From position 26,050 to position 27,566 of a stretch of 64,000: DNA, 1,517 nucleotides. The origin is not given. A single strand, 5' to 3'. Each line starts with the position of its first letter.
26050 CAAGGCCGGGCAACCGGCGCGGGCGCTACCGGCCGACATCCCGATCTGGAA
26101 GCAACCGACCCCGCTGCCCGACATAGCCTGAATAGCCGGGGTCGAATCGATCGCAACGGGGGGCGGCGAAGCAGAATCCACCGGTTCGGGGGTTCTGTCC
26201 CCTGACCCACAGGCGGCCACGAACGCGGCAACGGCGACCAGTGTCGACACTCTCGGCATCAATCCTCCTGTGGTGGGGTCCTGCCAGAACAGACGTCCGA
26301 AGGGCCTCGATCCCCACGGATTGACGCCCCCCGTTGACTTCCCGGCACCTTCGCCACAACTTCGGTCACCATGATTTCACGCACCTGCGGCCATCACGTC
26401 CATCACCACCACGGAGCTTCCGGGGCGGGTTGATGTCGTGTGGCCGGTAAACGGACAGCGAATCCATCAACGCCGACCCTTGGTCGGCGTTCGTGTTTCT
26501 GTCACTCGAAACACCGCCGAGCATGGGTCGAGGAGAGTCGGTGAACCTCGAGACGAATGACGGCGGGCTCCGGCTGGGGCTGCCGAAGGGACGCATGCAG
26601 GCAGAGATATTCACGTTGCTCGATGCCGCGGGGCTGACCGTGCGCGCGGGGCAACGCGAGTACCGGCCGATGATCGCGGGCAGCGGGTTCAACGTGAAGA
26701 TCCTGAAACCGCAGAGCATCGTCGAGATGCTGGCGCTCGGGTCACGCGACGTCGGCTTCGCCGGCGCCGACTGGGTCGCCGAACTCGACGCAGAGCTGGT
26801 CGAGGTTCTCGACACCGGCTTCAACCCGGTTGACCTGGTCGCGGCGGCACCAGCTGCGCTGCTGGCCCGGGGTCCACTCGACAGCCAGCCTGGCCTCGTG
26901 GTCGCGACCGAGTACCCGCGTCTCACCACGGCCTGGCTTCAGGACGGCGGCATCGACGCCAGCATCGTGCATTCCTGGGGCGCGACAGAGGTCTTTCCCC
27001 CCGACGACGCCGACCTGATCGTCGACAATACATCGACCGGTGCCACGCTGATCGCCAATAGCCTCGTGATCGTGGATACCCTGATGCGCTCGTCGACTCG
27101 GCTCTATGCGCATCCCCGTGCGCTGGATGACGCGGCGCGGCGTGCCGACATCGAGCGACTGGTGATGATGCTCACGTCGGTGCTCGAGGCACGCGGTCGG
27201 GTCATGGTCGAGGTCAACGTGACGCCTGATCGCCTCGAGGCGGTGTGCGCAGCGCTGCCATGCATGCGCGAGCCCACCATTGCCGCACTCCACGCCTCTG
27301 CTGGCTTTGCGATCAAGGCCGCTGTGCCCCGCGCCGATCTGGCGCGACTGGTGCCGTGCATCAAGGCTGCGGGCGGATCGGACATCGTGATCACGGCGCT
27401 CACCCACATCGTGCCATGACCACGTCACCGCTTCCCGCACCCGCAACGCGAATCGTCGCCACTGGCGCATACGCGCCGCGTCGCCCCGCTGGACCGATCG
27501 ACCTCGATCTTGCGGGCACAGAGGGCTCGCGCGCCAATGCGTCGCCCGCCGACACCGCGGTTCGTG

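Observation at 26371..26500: Histidine-rich leader peptide plus terminator: a classical-type his attenuator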

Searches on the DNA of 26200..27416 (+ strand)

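Call 4: search_rna_families(source=window, start=26200, end=26650, threshold=evalue, max_evalue=10, show_alignments=3)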
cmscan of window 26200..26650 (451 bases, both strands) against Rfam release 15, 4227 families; matches with E-value up to 10: 0.
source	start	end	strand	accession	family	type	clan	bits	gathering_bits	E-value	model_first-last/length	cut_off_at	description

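Call 50: build_rna_model(alignment_id=A1, structure=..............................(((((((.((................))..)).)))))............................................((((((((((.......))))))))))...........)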
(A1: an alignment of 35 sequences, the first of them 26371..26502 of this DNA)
Model R1 built from alignment A1 (35 sequences, 150 columns); structure: as given.
model positions 129; base pairs 19; branch points 1; effective number of sequences 6.15; information 0.59 bits per position. Calibrated on 0.2 Mb of random sequence (short: E-values are rough).
structure used (alignment columns):
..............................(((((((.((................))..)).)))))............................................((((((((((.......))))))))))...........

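Call 52: search_with_rna_model(model_id=R1, source=window, max_evalue=10, show_alignments=1)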
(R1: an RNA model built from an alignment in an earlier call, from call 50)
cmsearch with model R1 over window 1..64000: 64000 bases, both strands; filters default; matches with E-value up to 10: 10.
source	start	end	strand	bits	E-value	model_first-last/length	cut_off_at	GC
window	26374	26502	+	90.8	1.8e-25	1-129/129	no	0.6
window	26458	26548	-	26.7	2.9e-06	1-129/129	no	0.59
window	25105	25124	+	13.6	0.025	97-116/129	no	0.9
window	15424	15447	+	13.4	0.028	93-118/129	no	0.83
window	15426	15447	-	13.1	0.036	95-118/129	no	0.86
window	30866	30983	+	8.3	0.95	1-129/129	no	0.67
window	10688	10709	+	7.1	2.2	34-55/129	no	0.86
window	47195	47214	+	7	2.3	97-116/129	no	0.85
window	22380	22408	+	6.7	2.9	32-58/129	no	0.52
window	10300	10325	-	5.7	5.8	33-57/129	no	0.58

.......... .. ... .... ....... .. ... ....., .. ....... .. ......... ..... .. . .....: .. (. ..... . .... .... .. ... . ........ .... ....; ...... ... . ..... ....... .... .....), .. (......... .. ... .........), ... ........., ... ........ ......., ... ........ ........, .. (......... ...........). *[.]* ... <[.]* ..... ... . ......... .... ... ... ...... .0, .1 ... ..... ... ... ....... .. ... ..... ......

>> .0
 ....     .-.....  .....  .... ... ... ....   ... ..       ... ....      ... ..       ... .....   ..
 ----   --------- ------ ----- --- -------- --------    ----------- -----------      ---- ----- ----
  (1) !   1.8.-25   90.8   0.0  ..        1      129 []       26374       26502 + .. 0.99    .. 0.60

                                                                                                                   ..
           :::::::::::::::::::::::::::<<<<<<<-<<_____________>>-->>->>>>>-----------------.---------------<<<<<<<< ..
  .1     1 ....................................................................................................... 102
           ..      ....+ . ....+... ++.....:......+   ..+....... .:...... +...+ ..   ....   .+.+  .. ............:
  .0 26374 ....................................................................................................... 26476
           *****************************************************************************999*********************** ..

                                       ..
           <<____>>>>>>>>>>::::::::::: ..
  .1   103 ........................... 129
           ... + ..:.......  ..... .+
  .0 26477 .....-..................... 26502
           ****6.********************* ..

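Call 53: search_with_rna_model(model_id=R1, sources=[window, L201, L202, L203, L204, L205, L206, L207, L208, L209, L210, L211, L212, L213, L214, L215, L216, L217, L218, L219, L220, L221, L222, L223, L224, L225, L226, L227, L228, L229, L230, L231, L232, L233, L234, L235, L236, L237, L238, L239, L240, L241, L242, L243, L244, L245, L246, L247, L248, L249, L250, L251, L252, L253, L254, L255, L256, L257, L258, L259, L260, L261, L262, L263, L264, L265, L266, L267, L268, L269, L270, L271, L272, L273, L274, L275, L276, L277, L278, L279, L280, L281, L282, L283, L284, L285, L286, L287, L288, L289, L290, L291, L292, L293, L294, L295, L296, L297, L298, L299], max_evalue=0.00001, make_alignment=true)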
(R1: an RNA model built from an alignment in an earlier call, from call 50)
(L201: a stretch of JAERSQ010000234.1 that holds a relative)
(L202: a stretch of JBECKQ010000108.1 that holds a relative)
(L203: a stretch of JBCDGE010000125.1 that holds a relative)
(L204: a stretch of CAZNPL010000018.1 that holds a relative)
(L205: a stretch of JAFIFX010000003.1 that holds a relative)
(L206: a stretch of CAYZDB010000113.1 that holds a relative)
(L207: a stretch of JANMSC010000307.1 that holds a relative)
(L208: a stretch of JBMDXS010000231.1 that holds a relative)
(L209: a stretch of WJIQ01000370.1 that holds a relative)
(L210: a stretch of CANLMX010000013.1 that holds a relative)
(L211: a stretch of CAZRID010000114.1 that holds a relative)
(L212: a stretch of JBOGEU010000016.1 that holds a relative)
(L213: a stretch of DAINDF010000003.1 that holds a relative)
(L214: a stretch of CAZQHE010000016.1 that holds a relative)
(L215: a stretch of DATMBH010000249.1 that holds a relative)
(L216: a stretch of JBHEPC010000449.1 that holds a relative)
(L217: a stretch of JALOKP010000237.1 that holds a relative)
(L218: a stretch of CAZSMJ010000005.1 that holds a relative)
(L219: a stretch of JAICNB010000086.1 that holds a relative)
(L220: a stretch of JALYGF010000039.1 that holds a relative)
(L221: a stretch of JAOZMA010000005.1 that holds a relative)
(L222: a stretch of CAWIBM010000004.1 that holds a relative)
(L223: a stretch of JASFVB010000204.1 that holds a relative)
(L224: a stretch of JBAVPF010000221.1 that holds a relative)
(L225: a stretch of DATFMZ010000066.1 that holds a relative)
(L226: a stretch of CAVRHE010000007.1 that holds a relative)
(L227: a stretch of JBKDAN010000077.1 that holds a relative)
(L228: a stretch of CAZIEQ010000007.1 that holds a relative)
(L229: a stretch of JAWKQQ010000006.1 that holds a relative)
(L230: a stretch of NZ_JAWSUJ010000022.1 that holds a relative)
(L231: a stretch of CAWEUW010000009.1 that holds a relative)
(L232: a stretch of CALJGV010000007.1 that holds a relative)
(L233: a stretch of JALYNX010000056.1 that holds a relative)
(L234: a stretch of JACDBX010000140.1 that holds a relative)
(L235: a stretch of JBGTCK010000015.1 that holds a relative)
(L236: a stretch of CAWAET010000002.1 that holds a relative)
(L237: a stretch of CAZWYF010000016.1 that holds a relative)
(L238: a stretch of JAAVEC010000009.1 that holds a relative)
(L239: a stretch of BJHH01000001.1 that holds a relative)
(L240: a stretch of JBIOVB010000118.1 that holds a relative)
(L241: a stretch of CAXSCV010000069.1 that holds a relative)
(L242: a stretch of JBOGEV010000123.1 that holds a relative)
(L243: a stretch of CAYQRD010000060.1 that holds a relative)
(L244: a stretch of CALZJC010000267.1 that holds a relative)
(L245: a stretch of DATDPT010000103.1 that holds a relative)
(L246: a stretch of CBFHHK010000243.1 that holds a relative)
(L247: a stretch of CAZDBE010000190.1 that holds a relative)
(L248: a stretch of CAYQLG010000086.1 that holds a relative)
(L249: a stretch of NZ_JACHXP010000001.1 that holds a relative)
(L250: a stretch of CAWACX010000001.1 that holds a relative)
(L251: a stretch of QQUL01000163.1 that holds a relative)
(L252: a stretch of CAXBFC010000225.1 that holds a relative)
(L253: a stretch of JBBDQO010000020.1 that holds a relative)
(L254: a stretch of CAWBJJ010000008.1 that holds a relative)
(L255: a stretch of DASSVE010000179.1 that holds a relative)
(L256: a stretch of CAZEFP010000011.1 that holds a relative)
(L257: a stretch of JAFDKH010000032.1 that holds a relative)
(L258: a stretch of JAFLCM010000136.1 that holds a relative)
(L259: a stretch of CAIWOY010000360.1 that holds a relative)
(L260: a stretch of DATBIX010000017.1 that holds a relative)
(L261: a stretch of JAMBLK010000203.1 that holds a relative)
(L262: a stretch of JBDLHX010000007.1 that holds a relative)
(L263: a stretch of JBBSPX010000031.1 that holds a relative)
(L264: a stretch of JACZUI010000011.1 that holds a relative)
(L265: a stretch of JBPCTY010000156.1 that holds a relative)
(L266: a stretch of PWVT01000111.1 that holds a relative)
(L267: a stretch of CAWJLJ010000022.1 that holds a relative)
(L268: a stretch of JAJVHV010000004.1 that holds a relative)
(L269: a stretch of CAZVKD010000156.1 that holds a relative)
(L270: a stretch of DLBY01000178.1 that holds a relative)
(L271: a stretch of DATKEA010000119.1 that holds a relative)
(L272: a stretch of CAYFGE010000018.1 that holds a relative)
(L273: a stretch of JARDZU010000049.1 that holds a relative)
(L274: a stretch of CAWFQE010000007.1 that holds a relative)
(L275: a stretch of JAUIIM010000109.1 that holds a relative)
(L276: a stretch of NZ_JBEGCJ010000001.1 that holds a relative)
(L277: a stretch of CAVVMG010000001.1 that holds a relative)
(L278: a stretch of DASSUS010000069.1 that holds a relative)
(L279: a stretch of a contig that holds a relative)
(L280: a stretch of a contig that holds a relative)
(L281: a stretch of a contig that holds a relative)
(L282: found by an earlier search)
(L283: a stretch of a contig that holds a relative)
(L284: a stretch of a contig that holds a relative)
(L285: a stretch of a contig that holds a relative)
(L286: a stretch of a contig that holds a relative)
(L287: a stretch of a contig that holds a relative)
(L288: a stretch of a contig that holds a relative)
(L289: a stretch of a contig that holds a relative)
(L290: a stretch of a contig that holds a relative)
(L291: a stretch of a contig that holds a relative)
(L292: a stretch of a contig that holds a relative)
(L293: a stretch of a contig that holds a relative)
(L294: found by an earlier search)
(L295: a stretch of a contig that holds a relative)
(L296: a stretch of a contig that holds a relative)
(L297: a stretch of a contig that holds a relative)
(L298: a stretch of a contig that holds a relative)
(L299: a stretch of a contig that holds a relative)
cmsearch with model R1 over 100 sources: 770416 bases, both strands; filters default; matches with E-value up to 0.00001: 99.
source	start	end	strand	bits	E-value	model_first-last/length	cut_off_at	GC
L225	1605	1740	+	104.9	1.3e-28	1-129/129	no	0.66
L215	4036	4170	-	96.8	3.5e-26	1-129/129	no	0.64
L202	819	950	+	94.8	1.4e-25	1-129/129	no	0.57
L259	9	134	-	94.2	2.2e-25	1-129/129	no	0.58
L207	158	287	+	93.8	2.8e-25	1-129/129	no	0.61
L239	3741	3872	+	92.8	5.8e-25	1-129/129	no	0.62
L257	6930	7049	-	92.7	6e-25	1-129/129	no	0.52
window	26374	26502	+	90.8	2.2e-24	1-129/129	no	0.6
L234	2618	2746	-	88.6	1e-23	1-129/129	no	0.63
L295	2223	2349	-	88.2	1.4e-23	1-129/129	no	0.68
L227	447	574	+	87.8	1.8e-23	1-129/129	no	0.57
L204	1399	1527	-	87.8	1.8e-23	1-129/129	no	0.57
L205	204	331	-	86.6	4e-23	1-129/129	no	0.62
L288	728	850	+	85.7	7.8e-23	1-129/129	no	0.58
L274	6364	6489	+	85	1.2e-22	1-129/129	no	0.65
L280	1232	1360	+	84.9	1.3e-22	1-129/129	no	0.63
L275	2953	3073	+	84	2.5e-22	1-129/129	no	0.56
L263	6294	6434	+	81.9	1e-21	1-129/129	no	0.62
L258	6266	6395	-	80.9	2.1e-21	1-129/129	no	0.62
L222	5244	5372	-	80.5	2.7e-21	1-129/129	no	0.68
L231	5339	5467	+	80.5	2.7e-21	1-129/129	no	0.68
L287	1516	1644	+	79.4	5.7e-21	1-129/129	no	0.67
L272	6693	6818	+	78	1.6e-20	1-129/129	no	0.71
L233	5988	6111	-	76.2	5.2e-20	1-129/129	no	0.62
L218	3908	4034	-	74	2.4e-19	1-129/129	no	0.6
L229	612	741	+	73.8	2.7e-19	1-129/129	no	0.65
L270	228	360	+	73.8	2.8e-19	1-129/129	no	0.66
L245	6029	6155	-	73.1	4.5e-19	1-129/129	no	0.63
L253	4437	4563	+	72.8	5.5e-19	1-129/129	no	0.63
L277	6570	6696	-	72.2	8.5e-19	1-129/129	no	0.64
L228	5051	5180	-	71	2e-18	1-129/129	no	0.62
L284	6725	6859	-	70.7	2.3e-18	1-129/129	no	0.63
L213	1469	1596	+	70.5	2.7e-18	1-129/129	no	0.7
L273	5764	5888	-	70.3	3.1e-18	1-129/129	no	0.61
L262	5934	6059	-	70.2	3.4e-18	1-129/129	no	0.58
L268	4879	5013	-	70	3.9e-18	1-129/129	no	0.63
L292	7426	7553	+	69.6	5.1e-18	1-129/129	no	0.64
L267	4375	4499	+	69.5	5.3e-18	1-129/129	no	0.59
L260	2773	2897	-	69.2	6.5e-18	1-129/129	no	0.65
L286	1144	1268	-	68.4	1.1e-17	1-129/129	no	0.61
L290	52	180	-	68.3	1.2e-17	1-129/129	no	0.64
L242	6766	6888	+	68.3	1.3e-17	1-129/129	no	0.63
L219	479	602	-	67.9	1.6e-17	1-129/129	no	0.64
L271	5318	5442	-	67.8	1.7e-17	1-129/129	no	0.64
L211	969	1074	-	67.5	2.2e-17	21-129/129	no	0.64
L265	576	695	+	65.8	6.8e-17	1-129/129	no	0.59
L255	6463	6591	-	65.1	1.1e-16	1-129/129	no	0.59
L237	7583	7715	-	64.7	1.5e-16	1-129/129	no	0.7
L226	2896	3020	-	64.2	2.1e-16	1-129/129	no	0.6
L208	1904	2027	+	64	2.4e-16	1-129/129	no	0.62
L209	301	431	-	64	2.4e-16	1-129/129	no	0.68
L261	6181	6309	+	63.2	4.1e-16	1-129/129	no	0.58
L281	3270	3396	+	63.2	4.2e-16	1-129/129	no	0.61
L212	1126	1250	+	62.8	5.6e-16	1-129/129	no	0.63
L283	3570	3701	-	62.7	6e-16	1-129/129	no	0.58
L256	1393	1521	-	62.4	7e-16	1-129/129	no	0.66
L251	3066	3185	-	62.1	8.6e-16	1-129/129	no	0.53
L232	3877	4005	+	62.1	9.1e-16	1-129/129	no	0.67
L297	7369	7500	-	62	9.7e-16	1-129/129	no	0.58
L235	2947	3068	-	61.9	1e-15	1-129/129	no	0.57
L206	5499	5608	+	61.8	1.1e-15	1-129/129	no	0.67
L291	4523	4644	-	61.8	1.1e-15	1-129/129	no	0.61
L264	5054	5178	+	61.3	1.6e-15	1-129/129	no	0.58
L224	1214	1335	+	60.8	2.3e-15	1-129/129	no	0.58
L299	3475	3590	+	60.7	2.3e-15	1-129/129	no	0.54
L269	906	1044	+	60.4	2.9e-15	1-129/129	no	0.65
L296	2878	2987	+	60.1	3.6e-15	1-129/129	no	0.69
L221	4737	4865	+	60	3.7e-15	1-129/129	no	0.6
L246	3543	3674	+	59.9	4e-15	1-129/129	no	0.66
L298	1044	1172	-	59.4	5.9e-15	1-129/129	no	0.65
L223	3361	3485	-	59.3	6.2e-15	1-129/129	no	0.61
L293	6673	6797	+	59.2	6.4e-15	1-129/129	no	0.62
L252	5921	6043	-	57.8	1.7e-14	1-129/129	no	0.6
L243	6837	6966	-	57.2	2.6e-14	1-129/129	no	0.57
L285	5032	5150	+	56.2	5.2e-14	1-129/129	no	0.55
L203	5343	5477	-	56.2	5.3e-14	1-129/129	no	0.67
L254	4348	4470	+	55.6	7.8e-14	1-129/129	no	0.65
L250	2999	3121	+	55.3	9.4e-14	1-129/129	no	0.64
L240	4631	4755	-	55.2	1e-13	1-129/129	no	0.66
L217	1160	1269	+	55.1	1.1e-13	1-129/129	no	0.7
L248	2131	2255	+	54.8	1.3e-13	1-129/129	no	0.58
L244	523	648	-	53.2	4.1e-13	1-129/129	no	0.67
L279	413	537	+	53.2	4.1e-13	1-129/129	no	0.69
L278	1332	1457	+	52.3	7.4e-13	1-129/129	no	0.64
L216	4674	4814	+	51.7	1.2e-12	1-129/129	no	0.65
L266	4867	4998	-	51.1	1.8e-12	1-129/129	no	0.55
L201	461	585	-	50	3.8e-12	1-129/129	no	0.5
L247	7016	7138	+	47.2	2.6e-11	1-129/129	no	0.44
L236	7307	7434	+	46.9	3.1e-11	1-129/129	no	0.68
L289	5581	5705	+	46.6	3.8e-11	1-129/129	no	0.66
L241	957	1084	-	41.2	1.7e-09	1-129/129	no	0.55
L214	5780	5921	-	40.6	2.5e-09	1-129/129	no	0.7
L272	6772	6890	-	39.7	4.6e-09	1-129/129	no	0.7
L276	5483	5617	-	37.8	1.6e-08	1-129/129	no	0.7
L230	4250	4353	+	33.7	2.8e-07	28-119/129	no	0.73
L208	567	659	+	32.1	8.8e-07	1-129/129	no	0.7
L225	1695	1811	-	31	1.8e-06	1-129/129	no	0.69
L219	1823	1913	-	29.3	6e-06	1-129/129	no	0.68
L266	4799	4911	+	29.2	6.4e-06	1-129/129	no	0.56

Alignment A2: 99 matches aligned to the model, 196 columns, each read 5' to 3' on its own strand. Consensus structure (alignment columns), stored with it:
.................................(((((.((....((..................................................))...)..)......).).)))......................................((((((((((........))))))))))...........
